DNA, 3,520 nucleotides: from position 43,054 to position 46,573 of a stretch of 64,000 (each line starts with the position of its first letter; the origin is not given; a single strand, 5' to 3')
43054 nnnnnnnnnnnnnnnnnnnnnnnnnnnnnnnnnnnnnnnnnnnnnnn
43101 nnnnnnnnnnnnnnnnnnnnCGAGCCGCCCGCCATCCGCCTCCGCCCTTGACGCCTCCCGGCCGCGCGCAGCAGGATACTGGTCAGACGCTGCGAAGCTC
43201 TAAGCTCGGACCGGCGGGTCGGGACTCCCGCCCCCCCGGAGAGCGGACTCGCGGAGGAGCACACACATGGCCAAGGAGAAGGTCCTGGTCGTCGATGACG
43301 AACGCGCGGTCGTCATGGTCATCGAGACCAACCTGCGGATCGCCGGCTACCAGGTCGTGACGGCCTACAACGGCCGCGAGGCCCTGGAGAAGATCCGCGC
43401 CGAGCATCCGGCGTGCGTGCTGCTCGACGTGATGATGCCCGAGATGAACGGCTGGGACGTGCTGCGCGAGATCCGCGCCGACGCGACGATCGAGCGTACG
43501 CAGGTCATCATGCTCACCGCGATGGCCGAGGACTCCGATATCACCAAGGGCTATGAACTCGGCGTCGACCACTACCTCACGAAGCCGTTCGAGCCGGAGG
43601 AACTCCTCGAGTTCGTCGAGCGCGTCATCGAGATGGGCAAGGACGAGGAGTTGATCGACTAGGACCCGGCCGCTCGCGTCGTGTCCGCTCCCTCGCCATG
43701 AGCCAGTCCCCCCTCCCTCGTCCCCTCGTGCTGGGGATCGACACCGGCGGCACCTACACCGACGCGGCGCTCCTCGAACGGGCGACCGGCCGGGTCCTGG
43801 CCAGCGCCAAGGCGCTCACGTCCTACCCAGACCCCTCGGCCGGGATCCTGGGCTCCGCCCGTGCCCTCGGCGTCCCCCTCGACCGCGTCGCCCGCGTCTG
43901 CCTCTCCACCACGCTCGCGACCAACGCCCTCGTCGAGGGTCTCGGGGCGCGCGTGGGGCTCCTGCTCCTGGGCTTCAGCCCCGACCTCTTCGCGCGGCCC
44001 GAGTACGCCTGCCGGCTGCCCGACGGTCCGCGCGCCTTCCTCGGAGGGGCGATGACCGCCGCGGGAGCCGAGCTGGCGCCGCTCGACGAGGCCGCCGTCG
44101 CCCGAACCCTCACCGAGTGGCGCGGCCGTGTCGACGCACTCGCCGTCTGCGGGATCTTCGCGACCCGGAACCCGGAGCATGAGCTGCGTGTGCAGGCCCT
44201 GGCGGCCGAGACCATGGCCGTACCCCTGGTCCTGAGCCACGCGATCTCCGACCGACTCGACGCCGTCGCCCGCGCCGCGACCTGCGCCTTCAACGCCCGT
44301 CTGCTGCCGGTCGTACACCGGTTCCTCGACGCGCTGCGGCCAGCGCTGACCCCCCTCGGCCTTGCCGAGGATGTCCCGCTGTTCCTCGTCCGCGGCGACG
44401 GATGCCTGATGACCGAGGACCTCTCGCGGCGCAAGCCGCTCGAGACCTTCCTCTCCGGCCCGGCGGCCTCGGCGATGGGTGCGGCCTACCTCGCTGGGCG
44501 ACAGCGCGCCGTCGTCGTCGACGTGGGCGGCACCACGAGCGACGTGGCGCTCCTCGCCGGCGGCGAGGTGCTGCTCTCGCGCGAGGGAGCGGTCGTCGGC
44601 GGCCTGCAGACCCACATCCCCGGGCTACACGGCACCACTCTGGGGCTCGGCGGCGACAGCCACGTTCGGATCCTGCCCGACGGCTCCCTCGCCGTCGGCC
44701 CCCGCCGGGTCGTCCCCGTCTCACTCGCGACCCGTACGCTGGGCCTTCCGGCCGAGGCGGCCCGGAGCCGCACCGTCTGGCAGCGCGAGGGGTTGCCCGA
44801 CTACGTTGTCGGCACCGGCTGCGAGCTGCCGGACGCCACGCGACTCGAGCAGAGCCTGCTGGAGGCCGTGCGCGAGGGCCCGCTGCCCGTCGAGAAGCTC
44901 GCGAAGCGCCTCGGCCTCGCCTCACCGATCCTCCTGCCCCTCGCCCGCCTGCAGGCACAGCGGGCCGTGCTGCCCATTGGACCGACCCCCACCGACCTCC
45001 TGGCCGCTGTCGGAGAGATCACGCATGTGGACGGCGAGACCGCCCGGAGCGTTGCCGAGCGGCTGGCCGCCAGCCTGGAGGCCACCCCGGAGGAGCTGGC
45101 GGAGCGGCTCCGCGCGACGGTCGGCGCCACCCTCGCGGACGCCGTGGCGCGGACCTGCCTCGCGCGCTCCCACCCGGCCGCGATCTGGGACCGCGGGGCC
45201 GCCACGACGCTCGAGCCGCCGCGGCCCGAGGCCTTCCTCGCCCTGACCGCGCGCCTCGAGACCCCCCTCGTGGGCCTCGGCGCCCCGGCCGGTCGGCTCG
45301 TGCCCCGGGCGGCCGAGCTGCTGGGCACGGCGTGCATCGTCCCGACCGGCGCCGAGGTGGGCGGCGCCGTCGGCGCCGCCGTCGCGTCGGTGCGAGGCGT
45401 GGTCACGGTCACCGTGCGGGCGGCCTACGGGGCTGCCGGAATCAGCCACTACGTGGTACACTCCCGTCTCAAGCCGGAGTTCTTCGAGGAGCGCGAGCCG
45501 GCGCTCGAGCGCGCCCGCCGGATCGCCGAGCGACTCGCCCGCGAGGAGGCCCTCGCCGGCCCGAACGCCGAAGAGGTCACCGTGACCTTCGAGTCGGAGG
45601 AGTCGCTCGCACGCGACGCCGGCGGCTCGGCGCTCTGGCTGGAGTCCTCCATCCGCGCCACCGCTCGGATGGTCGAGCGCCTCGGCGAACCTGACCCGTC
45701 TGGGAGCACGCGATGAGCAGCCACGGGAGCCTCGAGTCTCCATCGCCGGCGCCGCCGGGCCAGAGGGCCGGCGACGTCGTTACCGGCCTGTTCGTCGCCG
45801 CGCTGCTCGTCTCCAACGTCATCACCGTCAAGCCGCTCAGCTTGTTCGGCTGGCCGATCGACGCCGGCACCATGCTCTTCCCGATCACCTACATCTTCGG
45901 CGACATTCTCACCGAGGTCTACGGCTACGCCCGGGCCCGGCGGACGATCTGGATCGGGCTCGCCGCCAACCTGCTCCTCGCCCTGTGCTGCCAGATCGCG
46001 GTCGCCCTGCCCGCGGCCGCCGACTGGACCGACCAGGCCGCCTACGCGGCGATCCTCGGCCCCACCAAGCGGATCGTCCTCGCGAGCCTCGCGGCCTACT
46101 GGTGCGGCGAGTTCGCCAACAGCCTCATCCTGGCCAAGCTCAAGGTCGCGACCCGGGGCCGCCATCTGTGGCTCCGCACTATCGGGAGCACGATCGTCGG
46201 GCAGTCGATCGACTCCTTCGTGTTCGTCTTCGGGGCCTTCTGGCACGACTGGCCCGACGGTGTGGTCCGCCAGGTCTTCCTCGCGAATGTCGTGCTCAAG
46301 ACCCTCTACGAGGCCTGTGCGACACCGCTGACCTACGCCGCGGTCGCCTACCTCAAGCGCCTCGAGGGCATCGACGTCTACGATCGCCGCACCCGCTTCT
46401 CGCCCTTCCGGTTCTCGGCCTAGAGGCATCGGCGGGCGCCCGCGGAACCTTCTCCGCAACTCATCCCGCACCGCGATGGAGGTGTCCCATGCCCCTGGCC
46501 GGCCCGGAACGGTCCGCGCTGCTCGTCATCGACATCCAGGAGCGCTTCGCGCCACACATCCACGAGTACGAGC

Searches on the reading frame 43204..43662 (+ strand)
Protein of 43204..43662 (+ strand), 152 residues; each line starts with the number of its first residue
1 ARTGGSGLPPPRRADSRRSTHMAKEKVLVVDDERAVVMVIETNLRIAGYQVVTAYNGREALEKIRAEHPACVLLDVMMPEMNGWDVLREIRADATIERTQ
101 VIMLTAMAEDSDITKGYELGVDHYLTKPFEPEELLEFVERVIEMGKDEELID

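Call 50: search_protein_families(library=pfam, proteins=[window:43204-43662:+], max_evalue=0.0001)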
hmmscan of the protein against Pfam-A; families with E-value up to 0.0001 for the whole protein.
window:43204-43662:+ (152 aa): 1 family
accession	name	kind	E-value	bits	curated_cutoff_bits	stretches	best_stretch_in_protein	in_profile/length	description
PF00072.30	Response_reg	-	8.6e-31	106.8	30.2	1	27-138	1-110/111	Response regulator receiver domain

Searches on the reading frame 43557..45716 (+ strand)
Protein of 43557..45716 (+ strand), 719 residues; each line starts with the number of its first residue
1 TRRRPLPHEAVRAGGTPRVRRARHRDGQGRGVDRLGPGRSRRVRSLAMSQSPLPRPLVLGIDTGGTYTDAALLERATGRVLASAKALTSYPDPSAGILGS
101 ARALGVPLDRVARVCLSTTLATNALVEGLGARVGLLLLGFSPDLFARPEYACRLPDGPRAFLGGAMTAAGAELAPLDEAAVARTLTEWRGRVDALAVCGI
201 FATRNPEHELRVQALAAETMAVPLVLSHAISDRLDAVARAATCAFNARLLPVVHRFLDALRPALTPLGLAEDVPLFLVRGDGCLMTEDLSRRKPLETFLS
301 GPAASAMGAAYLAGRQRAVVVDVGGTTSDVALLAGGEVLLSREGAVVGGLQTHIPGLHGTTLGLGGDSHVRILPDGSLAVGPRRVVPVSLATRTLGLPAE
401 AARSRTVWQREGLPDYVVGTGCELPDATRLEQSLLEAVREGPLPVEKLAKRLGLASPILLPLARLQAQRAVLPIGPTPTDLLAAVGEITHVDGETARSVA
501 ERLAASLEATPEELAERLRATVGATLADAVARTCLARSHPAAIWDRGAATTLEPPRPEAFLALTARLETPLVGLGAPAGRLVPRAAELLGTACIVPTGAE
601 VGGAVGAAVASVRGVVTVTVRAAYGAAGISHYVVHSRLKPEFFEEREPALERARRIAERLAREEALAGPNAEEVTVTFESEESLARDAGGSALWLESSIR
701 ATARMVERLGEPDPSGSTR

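Call 50: search_protein_families(library=pfam, proteins=[window:43557-45716:+], max_evalue=0.0001)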
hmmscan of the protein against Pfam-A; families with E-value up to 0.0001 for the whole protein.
window:43557-45716:+ (719 aa): 2 families
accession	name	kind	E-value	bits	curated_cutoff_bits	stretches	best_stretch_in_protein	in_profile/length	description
PF05378.19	Hydant_A_N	-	1.4e-31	110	25.2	1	59-219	2-175/176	Hydantoinase/oxoprolinase N-terminal region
PF01968.24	Hydantoinase_A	-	4.6e-31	108.6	22.9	1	239-383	1-145/291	Hydantoinase/oxoprolinase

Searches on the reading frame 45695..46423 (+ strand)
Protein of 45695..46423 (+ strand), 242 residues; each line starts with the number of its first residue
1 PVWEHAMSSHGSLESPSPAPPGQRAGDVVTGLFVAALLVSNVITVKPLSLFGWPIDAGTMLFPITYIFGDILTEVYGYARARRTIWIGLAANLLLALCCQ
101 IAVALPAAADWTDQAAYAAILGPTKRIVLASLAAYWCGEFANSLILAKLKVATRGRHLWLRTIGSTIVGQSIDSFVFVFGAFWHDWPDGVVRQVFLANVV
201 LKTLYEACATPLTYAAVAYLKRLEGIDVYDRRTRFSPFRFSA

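Call 50: search_protein_families(library=pfam, proteins=[window:45695-46423:+], max_evalue=0.0001)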
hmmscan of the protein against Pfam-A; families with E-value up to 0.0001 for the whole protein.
window:45695-46423:+ (242 aa): 1 family
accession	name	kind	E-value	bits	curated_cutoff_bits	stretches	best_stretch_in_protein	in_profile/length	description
PF02592.20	Vut_1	-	7e-53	179.5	27.2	1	56-215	1-151/152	Putative vitamin uptake transporter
